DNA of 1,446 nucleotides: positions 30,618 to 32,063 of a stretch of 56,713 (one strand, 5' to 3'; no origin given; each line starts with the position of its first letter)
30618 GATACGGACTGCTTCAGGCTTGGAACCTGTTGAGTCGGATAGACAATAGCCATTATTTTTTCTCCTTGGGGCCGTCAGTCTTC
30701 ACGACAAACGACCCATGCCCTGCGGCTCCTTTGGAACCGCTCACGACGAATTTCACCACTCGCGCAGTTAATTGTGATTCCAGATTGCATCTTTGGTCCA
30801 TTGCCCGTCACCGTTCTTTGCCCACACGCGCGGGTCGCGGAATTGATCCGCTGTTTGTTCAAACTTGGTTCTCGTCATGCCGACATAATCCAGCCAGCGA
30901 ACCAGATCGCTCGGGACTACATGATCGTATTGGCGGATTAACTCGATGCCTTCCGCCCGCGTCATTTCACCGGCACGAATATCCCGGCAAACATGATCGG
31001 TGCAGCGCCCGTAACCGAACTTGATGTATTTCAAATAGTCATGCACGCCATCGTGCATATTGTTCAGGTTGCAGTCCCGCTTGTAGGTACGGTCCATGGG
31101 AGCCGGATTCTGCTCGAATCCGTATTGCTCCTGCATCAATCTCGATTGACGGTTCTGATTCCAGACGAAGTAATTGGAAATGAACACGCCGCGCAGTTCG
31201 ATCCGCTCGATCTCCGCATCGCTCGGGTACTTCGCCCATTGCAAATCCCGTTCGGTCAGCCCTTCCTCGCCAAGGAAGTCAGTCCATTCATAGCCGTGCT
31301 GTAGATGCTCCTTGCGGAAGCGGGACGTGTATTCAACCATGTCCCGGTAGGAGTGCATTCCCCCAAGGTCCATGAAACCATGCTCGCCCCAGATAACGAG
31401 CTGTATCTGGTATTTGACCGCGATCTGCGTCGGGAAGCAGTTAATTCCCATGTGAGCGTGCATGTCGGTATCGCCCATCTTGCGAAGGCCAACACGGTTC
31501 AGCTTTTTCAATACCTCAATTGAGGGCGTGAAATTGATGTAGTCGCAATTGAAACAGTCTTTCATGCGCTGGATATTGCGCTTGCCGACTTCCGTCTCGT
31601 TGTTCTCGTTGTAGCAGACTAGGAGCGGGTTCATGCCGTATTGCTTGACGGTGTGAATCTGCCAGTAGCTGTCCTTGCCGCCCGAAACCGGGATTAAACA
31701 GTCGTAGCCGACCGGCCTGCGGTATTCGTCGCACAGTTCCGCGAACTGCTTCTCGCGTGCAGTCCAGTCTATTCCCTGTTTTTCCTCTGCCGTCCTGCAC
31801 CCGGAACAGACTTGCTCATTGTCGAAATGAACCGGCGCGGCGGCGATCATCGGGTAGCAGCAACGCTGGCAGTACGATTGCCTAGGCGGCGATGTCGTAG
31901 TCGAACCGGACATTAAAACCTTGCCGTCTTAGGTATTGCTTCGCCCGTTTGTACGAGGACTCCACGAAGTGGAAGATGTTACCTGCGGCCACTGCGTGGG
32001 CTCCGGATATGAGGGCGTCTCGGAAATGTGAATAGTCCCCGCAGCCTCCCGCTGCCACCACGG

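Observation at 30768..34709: Tailoring module predicts an acetamidino/methylated/oxidised Pse derivative; HisF-like present without HisH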

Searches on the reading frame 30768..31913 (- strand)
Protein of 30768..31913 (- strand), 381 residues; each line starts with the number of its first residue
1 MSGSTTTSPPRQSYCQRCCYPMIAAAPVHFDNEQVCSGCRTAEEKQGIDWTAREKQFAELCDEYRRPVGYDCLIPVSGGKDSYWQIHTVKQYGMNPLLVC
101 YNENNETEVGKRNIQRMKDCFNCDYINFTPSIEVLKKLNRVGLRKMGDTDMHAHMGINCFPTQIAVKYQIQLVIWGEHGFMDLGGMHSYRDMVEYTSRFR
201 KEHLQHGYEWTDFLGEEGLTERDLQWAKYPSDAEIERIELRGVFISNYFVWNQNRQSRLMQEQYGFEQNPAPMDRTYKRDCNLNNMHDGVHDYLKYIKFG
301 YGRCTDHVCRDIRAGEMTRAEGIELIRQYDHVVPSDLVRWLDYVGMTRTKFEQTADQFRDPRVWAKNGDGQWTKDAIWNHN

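Call 4: search_protein_families(library=pfam, proteins=[window:30768-31913:-], max_evalue=0.01)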
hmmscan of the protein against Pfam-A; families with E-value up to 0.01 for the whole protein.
window:30768-31913:- (381 aa): 0 families

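Call 7: search_protein_families(library=ncbifam, proteins=[window:30768-31913:-], max_evalue=0.01)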
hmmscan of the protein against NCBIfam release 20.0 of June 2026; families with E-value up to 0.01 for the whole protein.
window:30768-31913:- (381 aa): 1 family
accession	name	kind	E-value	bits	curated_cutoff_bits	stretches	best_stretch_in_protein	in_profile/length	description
TIGR03573.1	WbuX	subfamily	5e-95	318.8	203.2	1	13-355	2-343/344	N-acetyl sugar amidotransferase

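Call 8: find_related_loci(query=window:30768-31913:-, collection=viral_contigs, flank=10000)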
Query window:30768-31913:- (381 aa) in viral_contigs; peptide patterns used: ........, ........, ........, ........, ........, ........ (x = any residue, [..] = any of these).
11 stretches matched a pattern; 1 encode a relative of the query (tblastn E <= 1e-3); 1 distinct loci.
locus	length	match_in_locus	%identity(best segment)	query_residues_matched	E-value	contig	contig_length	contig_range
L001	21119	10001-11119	80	9-381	0e+0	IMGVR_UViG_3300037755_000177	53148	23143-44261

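Call 10: find_homologous_proteins(query=window:30768-31913:-, max_evalue=1e-20)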
Query window:30768-31913:- (381 aa): 5153 proteins with E <= 1e-20 among 5670 candidates; the best 120 are listed.
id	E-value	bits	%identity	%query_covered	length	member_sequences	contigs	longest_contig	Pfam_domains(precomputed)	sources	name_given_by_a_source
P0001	2.0e-230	783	85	98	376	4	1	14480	-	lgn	-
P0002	2.5e-227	773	83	99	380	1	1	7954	-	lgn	-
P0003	1.3e-208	711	81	94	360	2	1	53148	-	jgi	jgi:N-acetyl sugar amidotransferase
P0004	6.4e-195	666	71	99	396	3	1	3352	-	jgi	jgi:N-acetyl sugar amidotransferase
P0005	1.2e-194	665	71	100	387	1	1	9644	-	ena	-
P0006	2.4e-194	664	70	98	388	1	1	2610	-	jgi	jgi:N-acetyl sugar amidotransferase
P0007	3.3e-194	664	70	100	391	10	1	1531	-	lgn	-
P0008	3.6e-194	663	71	98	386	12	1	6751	-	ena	-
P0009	8.5e-194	662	71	99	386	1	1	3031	-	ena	-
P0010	1.0e-193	662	71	98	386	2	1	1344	-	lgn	-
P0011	2.0e-193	661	70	100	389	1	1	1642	-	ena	-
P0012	6.9e-193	659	69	100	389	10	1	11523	-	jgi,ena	jgi:N-acetyl sugar amidotransferase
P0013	2.2e-192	658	69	100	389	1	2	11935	-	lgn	-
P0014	2.9e-192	657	69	100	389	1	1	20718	-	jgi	jgi:N-acetyl sugar amidotransferase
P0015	3.5e-192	657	68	100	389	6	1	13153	-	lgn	-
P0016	5.8e-192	656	70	100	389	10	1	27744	-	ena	-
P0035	2.2e-183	628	65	100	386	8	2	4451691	-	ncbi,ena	-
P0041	1.9e-182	625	68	98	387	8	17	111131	-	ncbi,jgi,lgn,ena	jgi:N-acetyl sugar amidotransferase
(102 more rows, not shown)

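Call 13: find_encoding_contigs(protein=P0001, flank=10000, max_places=3)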
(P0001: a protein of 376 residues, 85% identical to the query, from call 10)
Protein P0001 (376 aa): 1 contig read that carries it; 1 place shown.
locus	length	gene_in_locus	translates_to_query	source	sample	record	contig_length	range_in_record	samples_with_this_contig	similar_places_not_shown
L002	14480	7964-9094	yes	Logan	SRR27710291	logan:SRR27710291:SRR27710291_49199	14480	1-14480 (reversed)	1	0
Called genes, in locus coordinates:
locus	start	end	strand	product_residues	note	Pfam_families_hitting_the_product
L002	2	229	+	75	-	?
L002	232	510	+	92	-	-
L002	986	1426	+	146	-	-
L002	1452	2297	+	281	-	PF00106:adh_short, PF01073:3Beta_HSD, PF01370:Epimerase, PF02719:Polysacc_synt_2, PF04321:RmlD_sub_bind, PF05368:NmrA, PF16363:GDP_Man_Dehyd, PF13460:NAD_binding_10, +3 more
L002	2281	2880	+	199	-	PF01041:DegT_DnrJ_EryC1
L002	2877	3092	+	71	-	-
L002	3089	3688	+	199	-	PF02348:CTP_transf_3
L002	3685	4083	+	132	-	PF13302:Acetyltransf_3 (weak)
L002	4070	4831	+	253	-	PF03102:NeuB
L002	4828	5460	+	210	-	PF08241:Methyltransf_11 (weak)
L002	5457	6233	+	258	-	PF05721:PhyH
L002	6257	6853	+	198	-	PF09243:Rsm22 (weak), PF01209:Ubie_methyltran (weak), PF13847:Methyltransf_31, PF08241:Methyltransf_11, PF13649:Methyltransf_25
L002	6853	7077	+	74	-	-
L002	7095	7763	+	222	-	PF00977:His_biosynth, PF00478:IMPDH (faint), PF01207:Dus (faint), PF02581:TMP-TENI (faint)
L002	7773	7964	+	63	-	-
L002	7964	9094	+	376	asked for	-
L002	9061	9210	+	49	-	-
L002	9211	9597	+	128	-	-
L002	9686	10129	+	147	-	-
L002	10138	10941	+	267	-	-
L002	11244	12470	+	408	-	PF04466:Terminase_3, PF03237:Terminase_6N, PF17289:Terminase_6C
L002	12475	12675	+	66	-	-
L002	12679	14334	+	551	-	PF12236:Head-tail_con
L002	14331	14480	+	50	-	?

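Call 14: find_encoding_contigs(protein=P0002, flank=10000, max_places=3)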
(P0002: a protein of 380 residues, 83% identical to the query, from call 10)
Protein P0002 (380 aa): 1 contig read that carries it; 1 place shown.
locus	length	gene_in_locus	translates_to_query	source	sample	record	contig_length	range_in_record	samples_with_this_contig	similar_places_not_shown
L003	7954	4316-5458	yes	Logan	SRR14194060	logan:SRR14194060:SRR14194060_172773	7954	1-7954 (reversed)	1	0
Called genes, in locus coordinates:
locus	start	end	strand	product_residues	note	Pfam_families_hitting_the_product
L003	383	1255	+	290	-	PF03102:NeuB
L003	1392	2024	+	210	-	PF08241:Methyltransf_11 (weak)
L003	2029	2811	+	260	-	PF05721:PhyH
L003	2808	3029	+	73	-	-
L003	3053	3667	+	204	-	PF13847:Methyltransf_31, PF08241:Methyltransf_11, PF08242:Methyltransf_12 (faint), PF13649:Methyltransf_25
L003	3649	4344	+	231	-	PF00977:His_biosynth, PF00478:IMPDH (faint)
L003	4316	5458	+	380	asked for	-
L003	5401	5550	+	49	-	-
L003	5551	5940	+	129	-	-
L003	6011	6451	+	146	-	-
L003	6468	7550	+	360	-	-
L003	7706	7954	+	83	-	?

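Call 15: find_encoding_contigs(protein=P0035, flank=10000, max_places=3)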
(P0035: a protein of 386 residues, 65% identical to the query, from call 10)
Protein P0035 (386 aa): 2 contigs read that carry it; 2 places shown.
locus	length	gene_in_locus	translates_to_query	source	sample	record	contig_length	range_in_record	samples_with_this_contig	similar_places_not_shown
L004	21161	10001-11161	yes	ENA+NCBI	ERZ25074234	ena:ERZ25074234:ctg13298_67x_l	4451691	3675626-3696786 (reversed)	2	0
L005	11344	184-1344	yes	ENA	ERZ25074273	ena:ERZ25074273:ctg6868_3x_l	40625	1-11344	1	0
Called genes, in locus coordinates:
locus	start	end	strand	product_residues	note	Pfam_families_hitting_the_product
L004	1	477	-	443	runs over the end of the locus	PF01041:DegT_DnrJ_EryC1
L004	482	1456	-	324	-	PF01408:GFO_IDH_MocA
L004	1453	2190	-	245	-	PF02348:CTP_transf_3, PF12804:NTP_transf_3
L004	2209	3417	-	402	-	PF00155:Aminotran_1_2, PF01041:DegT_DnrJ_EryC1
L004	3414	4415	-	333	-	PF00106:adh_short (weak), PF04321:RmlD_sub_bind, PF05368:NmrA, PF01073:3Beta_HSD, PF01370:Epimerase, PF02719:Polysacc_synt_2, PF13460:NAD_binding_10, PF16363:GDP_Man_Dehyd, +1 more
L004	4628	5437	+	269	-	PF00551:Formyl_trans_N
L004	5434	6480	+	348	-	-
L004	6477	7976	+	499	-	PF04909:Amidohydro_2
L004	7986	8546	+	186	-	PF13302:Acetyltransf_3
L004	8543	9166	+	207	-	PF00117:GATase, PF07685:GATase_3 (weak), PF01174:SNO, PF07722:Peptidase_C26 (weak)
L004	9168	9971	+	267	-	PF00977:His_biosynth, PF03060:NMO (faint)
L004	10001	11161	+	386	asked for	-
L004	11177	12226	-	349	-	PF03102:NeuB, PF08666:SAF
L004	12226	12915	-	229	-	PF02585:PIG-L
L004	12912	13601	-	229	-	PF21553:Formyl_trans_C_2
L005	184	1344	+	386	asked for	-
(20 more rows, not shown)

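Call 17: find_encoding_contigs(protein=P0041, flank=8000, max_places=4)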
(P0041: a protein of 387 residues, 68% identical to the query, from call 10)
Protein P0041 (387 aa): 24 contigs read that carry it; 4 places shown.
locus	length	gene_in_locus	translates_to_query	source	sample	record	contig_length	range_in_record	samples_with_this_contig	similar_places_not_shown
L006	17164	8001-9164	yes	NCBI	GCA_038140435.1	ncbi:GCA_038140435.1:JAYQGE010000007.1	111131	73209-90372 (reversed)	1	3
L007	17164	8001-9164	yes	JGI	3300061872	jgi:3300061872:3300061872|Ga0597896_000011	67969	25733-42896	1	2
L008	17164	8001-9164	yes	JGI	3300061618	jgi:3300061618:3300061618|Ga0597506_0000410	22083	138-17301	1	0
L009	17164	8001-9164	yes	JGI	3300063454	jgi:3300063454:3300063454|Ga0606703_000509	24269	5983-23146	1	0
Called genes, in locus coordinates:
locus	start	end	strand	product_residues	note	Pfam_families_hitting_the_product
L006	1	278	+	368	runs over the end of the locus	-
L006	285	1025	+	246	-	PF02348:CTP_transf_3, PF12804:NTP_transf_3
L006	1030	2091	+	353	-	PF03102:NeuB, PF08666:SAF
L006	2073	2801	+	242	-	PF02348:CTP_transf_3, PF12804:NTP_transf_3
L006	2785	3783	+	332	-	PF01408:GFO_IDH_MocA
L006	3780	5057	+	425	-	PF01041:DegT_DnrJ_EryC1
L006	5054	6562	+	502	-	PF04909:Amidohydro_2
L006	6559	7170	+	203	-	PF00117:GATase, PF01174:SNO (weak), PF07685:GATase_3, PF07722:Peptidase_C26 (weak)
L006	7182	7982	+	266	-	PF00977:His_biosynth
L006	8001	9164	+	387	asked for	-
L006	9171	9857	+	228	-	PF00551:Formyl_trans_N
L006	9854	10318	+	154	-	-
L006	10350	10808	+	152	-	PF13302:Acetyltransf_3, PF13420:Acetyltransf_4 (weak), PF00583:Acetyltransf_1, PF13508:Acetyltransf_7 (weak)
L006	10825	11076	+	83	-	-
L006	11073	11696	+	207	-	PF13302:Acetyltransf_3, PF13523:Acetyltransf_8 (faint), PF00583:Acetyltransf_1 (faint)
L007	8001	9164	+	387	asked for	-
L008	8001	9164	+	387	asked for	-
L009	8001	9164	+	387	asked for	-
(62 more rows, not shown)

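Call 18: find_encoding_contigs(protein=P0016, flank=8000, max_places=2)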
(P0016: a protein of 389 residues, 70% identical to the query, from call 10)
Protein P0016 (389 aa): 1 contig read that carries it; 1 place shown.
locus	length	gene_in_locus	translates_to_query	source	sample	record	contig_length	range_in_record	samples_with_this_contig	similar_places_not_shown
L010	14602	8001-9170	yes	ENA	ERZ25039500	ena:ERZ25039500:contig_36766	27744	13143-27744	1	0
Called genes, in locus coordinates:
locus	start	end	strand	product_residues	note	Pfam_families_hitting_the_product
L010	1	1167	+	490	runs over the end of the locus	PF03102:NeuB, PF08666:SAF, PF02348:CTP_transf_3, PF12804:NTP_transf_3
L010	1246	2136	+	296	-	PF01408:GFO_IDH_MocA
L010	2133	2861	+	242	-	PF01041:DegT_DnrJ_EryC1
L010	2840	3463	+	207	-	PF01041:DegT_DnrJ_EryC1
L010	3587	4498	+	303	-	-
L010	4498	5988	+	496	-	PF04909:Amidohydro_2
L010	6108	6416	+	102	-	PF13302:Acetyltransf_3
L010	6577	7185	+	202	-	PF00117:GATase, PF07685:GATase_3 (faint)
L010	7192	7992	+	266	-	PF00977:His_biosynth, PF01207:Dus (faint)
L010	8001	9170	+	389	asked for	-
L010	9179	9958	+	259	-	PF00551:Formyl_trans_N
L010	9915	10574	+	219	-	-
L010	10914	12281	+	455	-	PF08885:GSCFA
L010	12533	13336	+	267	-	-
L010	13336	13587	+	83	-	-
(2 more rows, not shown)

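Call 41: search_solved_structures(query=window:30768-31913:-, max_evalue=0.01, show_alignments=2)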
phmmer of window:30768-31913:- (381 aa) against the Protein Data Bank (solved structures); distinct sequences matched with E-value up to 0.01: 1.
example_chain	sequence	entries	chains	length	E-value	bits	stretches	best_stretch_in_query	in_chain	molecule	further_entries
8wex_A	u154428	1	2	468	1.6e-46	162.3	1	27-369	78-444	N-acetyl sugar amidotransferase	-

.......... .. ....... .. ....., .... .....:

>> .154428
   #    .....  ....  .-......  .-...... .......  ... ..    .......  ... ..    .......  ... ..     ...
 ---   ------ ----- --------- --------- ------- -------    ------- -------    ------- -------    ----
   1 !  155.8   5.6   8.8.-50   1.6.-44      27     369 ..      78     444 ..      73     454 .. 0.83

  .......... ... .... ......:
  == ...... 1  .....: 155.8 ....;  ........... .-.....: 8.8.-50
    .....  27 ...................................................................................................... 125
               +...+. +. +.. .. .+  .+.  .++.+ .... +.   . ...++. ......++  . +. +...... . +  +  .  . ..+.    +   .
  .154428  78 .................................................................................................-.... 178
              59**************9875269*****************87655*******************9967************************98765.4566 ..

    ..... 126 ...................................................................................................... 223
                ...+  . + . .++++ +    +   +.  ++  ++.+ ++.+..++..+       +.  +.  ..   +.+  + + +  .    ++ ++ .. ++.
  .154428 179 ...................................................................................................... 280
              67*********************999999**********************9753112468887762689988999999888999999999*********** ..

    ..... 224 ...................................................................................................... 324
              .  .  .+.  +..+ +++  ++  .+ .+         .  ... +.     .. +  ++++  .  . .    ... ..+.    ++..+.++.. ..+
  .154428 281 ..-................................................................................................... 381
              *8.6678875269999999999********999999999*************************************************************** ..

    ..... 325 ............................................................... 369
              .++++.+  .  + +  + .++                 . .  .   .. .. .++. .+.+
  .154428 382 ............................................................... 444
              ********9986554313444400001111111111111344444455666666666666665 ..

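Call 51: find_related_loci(query=A4, collection=viral_contigs, flank=6000)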
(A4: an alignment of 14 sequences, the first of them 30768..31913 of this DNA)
Query A4 (381 aa) in viral_contigs; peptide patterns used: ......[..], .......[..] (x = any residue, [..] = any of these).
32 stretches matched a pattern; 11 encode a relative of the query (tblastn E <= 1e-3); 11 distinct loci.
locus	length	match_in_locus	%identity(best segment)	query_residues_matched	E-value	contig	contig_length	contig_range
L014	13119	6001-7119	80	9-381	0e+0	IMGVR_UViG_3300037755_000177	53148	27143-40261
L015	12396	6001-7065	32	15-363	7e-59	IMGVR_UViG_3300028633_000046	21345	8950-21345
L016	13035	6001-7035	34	14-358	1e-55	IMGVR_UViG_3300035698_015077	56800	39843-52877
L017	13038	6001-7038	30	14-358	6e-49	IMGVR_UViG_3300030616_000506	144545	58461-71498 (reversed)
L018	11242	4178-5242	29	15-373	7e-44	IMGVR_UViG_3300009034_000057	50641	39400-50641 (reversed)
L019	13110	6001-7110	27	4-372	4e-42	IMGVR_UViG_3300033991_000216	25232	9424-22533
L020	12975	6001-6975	30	4-331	1e-39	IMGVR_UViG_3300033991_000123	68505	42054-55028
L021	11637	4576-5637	26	15-368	2e-37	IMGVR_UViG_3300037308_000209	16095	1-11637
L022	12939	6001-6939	31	15-333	2e-36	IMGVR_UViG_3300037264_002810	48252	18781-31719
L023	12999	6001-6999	29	15-350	1e-41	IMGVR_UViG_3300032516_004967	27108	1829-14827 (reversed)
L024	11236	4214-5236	25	15-359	2e-32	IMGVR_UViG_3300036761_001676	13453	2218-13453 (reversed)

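Call 52: find_related_loci(query=A4, collection=genome_contigs, flank=6000)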
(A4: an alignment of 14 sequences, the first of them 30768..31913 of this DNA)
Query A4 (381 aa) in genome_contigs; peptide patterns used: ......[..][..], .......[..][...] (x = any residue, [..] = any of these).
600 stretches matched a pattern (row limit reached: there are more); 550 encode a relative of the query (tblastn E <= 1e-3); the best 80 are kept; 80 distinct loci.
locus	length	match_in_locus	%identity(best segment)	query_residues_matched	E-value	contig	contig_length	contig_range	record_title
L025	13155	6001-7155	71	1-381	0e+0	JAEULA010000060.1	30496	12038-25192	MAG: Alphaproteobacteria bacterium isolate new MAG-109 k141_2360134, whole genome shotgun sequence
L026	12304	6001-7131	72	9-381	0e+0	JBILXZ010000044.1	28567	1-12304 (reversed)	MAG: Tagaea sp. isolate ME2018-11-08GD_3300042940_group8_bin19 Rohwer_bin1824_scaffold_1097_c1, whole genome shotgun seq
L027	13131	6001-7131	69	9-381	0e+0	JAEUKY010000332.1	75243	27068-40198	MAG: Rhodospirillales bacterium isolate new MAG-107 k141_2243660, whole genome shotgun sequence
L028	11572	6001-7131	68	9-381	0e+0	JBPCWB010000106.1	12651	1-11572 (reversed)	MAG: Hyphomicrobiaceae bacterium isolate MAG_seacave_34 S1Ck127_9589911, whole genome shotgun sequence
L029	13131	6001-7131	68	9-381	0e+0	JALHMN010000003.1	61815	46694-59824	MAG: bacterium isolate Bin_33_3 c_000000002574, whole genome shotgun sequence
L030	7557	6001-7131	69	9-381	0e+0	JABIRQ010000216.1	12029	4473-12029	MAG: Rhodospirillaceae bacterium isolate SI072_bin169 k141_3234732, whole genome shotgun sequence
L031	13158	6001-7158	65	1-381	0e+0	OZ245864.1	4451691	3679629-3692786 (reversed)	MAG: Tagaea sp. isolate b89f3a61-f39d-4744-9122-d78dad599a90 genome assembly, chromosome: 1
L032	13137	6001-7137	68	7-381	0e+0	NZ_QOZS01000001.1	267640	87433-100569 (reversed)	Desertibaculum subflavum strain SYSU D60015 s1731_Contig1, whole genome shotgun sequence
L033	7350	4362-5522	67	1-381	0e+0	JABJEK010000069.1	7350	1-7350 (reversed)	MAG: Rhodospirillaceae bacterium isolate SI074_bin10 k141_1355314, whole genome shotgun sequence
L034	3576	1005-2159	66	1-381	0e+0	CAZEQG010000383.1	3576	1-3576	MAG TPA_asm: uncultured Alphaproteobacteria bacterium isolate SRP290908_co2_153 genome assembly, contig: NODE_39871_leng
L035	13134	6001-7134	68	8-381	0e+0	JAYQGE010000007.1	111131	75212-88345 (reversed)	MAG: Rhodospirillaceae bacterium isolate SD9007_COM_concoct_bins.tsv.127_sub NODE_61_length_111131_cov_18.973316, whole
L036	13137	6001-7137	66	7-381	1e-179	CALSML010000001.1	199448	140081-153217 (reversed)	MAG: uncultured Alphaproteobacteria bacterium isolate A_MB178 genome assembly, contig: contig_11091_A_MB178, whole genom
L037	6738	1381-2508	66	10-381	2e-176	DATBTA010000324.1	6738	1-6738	MAG TPA_asm: Pseudolabrys sp. isolate SMAG_U4171 k141_1428406, whole genome shotgun sequence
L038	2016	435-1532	67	14-378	0e+0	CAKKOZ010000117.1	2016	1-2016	Nitrospiria bacterium isolate Hainich-H32-bin115-1 genome assembly, contig: H32-bin115_1_Hain_PNK108_H32_02um_65525_leng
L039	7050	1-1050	69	36-381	5e-166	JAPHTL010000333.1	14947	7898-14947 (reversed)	MAG: Rhodospirillales bacterium isolate N1M-Bin_3 c_000000177947, whole genome shotgun sequence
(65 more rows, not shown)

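Call 64: search_dna_similar(query=window:30768-31913:-, collection=phages, mode=protein, max_rows=25)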
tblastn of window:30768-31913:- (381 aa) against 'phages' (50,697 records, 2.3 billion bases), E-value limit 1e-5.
No match.

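Call 71: search_protein_families(library=phrogs, proteins=[window:30768-31913:-], max_evalue=0.001)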
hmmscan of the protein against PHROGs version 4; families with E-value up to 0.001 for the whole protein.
window:30768-31913:- (381 aa): 0 families
